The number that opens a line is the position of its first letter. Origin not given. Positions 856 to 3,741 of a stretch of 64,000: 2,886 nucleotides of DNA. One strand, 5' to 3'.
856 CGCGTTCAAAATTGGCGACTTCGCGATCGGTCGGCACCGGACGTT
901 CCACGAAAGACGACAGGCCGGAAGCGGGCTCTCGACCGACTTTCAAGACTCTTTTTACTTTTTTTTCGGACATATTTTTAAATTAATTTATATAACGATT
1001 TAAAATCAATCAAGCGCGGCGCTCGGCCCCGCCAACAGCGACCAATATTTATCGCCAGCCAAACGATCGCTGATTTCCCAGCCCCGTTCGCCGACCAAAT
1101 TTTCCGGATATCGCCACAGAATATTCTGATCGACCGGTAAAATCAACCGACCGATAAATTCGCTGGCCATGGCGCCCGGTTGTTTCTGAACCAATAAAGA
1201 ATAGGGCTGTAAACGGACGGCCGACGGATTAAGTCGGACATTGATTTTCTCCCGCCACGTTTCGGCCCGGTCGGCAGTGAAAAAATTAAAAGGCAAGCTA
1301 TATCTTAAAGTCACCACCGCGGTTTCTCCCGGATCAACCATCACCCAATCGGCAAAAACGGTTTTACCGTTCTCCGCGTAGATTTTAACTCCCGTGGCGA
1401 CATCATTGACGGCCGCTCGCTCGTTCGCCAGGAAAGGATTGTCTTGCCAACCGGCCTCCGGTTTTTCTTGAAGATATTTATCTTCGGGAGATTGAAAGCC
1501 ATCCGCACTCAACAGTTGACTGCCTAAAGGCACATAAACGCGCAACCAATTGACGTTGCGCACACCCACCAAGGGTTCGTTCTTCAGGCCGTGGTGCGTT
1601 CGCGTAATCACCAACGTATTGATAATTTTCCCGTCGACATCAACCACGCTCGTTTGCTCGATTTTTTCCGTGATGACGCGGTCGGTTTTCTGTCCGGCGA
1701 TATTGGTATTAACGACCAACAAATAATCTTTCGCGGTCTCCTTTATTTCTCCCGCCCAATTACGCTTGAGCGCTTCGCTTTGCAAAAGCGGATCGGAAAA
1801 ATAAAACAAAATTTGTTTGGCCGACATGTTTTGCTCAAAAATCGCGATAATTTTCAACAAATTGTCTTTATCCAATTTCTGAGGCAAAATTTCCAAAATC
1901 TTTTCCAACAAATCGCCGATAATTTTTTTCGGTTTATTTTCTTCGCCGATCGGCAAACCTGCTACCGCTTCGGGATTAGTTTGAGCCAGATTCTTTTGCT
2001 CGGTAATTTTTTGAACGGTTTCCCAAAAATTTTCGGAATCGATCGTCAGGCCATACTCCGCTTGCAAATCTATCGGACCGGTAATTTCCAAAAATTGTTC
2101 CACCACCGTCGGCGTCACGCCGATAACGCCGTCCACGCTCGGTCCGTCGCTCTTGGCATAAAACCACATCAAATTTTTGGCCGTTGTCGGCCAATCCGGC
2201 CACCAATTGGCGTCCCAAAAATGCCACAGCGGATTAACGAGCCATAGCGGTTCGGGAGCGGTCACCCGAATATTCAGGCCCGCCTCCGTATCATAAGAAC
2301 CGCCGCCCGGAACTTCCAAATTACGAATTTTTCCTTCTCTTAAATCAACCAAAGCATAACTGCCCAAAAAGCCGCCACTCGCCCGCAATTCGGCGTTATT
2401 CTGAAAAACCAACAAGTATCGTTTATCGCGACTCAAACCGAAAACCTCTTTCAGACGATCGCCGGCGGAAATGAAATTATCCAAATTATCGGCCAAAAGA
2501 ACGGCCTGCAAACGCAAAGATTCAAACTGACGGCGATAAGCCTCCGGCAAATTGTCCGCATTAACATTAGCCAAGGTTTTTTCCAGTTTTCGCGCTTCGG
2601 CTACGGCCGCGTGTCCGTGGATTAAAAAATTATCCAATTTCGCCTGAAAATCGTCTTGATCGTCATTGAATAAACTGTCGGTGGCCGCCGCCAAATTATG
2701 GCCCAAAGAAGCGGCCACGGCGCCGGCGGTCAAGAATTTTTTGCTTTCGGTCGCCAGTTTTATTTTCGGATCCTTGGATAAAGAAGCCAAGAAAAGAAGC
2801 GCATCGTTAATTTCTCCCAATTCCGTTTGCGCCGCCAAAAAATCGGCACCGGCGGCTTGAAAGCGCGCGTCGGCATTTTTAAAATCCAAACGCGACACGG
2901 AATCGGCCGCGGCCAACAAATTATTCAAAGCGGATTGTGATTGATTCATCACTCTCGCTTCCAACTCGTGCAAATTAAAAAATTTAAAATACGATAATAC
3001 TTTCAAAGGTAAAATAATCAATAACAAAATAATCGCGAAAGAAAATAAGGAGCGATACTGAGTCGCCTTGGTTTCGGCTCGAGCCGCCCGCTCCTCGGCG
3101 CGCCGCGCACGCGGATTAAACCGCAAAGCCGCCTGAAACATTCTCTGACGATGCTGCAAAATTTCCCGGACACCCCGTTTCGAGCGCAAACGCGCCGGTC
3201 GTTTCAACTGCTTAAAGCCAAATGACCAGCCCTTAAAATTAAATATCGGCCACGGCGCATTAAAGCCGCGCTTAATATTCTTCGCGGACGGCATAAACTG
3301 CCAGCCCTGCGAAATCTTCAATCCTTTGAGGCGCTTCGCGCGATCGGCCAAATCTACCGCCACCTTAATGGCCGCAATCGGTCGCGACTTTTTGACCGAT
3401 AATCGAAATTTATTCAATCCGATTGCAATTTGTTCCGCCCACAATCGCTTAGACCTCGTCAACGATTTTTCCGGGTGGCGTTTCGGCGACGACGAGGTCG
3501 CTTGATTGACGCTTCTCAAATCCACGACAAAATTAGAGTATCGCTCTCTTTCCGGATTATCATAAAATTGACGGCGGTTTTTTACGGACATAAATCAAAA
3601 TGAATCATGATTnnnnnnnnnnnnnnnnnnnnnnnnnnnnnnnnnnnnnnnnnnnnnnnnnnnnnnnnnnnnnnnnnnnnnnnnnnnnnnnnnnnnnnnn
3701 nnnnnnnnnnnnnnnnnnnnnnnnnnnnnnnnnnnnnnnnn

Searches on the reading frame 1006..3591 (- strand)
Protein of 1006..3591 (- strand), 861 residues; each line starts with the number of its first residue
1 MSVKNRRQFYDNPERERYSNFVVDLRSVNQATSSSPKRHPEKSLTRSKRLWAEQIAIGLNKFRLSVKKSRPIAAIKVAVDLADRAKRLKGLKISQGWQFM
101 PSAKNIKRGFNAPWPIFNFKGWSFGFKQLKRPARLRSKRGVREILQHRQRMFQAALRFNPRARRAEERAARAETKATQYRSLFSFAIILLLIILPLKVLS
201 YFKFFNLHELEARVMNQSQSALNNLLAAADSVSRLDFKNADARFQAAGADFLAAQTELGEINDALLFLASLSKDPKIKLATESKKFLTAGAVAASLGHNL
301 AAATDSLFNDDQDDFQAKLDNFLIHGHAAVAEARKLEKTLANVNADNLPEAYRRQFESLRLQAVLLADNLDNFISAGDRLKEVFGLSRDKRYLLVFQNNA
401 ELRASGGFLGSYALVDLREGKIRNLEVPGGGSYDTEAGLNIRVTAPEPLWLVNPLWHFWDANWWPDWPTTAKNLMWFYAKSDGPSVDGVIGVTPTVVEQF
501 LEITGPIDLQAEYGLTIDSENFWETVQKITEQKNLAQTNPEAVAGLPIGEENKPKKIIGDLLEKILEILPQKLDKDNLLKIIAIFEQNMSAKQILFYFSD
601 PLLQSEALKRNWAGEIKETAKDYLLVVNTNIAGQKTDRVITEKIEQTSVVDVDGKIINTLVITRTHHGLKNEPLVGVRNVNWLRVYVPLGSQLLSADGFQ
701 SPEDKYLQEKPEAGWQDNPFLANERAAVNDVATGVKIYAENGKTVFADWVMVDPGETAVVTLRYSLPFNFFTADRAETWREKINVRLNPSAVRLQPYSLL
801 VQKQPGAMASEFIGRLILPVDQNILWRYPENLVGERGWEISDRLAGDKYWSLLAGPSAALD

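Call 11: search_protein_families(library=ncbifam, proteins=[window:1006-3591:-])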
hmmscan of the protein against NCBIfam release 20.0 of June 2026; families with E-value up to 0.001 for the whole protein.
window:1006-3591:- (861 aa): 0 families

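Call 71: search_protein_families(library=pfam, proteins=[window:1006-3591:-], max_evalue=0.001)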
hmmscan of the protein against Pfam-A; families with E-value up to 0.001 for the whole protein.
window:1006-3591:- (861 aa): 1 family
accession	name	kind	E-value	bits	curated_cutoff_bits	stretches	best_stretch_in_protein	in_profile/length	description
PF13196.11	DUF4012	-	2.3e-27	96.7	28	1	389-527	3-140/144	Protein of unknown function (DUF4012)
